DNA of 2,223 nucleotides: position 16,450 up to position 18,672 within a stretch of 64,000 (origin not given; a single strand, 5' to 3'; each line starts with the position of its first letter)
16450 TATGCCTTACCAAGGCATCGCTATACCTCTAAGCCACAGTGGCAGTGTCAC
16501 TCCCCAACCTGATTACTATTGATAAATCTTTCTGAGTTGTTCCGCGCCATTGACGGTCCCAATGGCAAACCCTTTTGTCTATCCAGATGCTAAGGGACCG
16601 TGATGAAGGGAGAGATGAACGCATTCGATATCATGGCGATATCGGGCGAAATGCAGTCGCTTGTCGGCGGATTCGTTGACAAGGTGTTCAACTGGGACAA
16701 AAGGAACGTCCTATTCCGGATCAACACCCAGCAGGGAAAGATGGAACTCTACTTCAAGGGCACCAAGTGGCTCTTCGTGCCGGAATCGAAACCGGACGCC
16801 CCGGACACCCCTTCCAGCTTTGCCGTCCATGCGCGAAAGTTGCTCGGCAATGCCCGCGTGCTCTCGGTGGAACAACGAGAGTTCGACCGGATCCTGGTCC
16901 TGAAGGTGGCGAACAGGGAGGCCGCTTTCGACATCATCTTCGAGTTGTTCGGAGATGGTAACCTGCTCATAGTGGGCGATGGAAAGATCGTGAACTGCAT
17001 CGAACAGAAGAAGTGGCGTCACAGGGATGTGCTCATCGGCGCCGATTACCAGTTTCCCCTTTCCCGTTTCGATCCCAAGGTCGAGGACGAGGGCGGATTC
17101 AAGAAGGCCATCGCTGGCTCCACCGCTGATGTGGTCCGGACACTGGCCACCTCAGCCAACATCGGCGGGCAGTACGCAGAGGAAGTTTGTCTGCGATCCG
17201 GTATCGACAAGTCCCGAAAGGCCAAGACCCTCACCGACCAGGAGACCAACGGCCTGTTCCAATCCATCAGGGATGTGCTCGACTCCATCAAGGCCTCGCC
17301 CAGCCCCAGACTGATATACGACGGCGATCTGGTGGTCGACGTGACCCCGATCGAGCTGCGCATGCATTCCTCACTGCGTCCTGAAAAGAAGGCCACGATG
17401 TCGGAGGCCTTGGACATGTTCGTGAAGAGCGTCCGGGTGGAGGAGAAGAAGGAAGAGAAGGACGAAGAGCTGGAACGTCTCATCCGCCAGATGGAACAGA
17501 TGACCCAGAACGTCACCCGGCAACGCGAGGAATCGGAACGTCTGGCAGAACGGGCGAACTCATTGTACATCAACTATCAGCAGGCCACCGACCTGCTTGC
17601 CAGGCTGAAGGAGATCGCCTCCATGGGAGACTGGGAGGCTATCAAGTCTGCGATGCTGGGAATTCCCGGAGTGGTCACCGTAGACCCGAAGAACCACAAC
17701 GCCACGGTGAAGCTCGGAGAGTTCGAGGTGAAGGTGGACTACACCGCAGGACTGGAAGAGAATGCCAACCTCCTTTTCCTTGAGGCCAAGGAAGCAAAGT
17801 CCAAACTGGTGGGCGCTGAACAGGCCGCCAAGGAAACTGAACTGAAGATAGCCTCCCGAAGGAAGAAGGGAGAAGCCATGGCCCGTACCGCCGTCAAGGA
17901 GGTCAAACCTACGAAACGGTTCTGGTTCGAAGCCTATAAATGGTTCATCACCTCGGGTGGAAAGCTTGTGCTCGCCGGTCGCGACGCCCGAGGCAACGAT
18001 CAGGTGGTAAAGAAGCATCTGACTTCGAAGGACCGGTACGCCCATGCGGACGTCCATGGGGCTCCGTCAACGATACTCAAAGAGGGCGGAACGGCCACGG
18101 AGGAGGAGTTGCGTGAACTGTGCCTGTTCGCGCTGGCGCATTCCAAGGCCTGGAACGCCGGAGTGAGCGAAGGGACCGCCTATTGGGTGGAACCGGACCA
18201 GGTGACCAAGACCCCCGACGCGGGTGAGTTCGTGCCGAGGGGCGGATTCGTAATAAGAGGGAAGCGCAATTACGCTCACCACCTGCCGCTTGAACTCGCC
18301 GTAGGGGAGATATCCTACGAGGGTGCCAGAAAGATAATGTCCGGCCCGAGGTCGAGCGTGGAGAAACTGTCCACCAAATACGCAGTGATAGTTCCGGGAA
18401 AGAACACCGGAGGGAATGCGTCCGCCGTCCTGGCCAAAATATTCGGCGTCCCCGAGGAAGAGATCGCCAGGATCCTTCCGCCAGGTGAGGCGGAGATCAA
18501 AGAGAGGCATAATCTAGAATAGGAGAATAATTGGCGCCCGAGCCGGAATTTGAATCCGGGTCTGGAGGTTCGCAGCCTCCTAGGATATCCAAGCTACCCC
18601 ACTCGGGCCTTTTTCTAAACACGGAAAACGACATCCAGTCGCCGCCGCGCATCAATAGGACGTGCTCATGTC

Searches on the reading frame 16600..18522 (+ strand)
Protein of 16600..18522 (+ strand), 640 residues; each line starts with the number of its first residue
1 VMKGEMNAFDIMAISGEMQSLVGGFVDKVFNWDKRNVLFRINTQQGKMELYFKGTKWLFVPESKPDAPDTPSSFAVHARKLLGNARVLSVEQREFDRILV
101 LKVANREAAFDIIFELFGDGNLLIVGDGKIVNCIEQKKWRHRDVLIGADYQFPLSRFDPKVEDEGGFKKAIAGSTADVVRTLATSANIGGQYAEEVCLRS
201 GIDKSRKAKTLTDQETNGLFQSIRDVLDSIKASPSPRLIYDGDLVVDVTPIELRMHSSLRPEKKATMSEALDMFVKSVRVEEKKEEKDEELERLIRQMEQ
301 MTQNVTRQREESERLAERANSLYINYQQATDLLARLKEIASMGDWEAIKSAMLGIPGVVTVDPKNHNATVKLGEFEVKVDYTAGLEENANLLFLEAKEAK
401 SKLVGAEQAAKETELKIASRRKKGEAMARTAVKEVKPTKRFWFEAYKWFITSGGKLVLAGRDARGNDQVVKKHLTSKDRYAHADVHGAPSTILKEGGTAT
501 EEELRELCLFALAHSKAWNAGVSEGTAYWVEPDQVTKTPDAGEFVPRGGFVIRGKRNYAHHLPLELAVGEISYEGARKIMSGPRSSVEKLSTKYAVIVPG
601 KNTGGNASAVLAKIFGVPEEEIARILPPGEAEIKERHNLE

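Call 84: search_protein_families(library=pfam, proteins=[window:16600-18522:+], max_evalue=0.00001)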
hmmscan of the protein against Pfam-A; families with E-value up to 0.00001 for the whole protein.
window:16600-18522:+ (640 aa): 2 families
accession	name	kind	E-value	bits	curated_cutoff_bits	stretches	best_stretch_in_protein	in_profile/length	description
PF05833.16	NFACT_N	-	7.4e-49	167.2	31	1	9-428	3-422/456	NFACT N-terminal and middle domains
PF05670.18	NFACT-R_1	-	5.2e-28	98.3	29.8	1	446-554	2-112/112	NFACT protein RNA binding domain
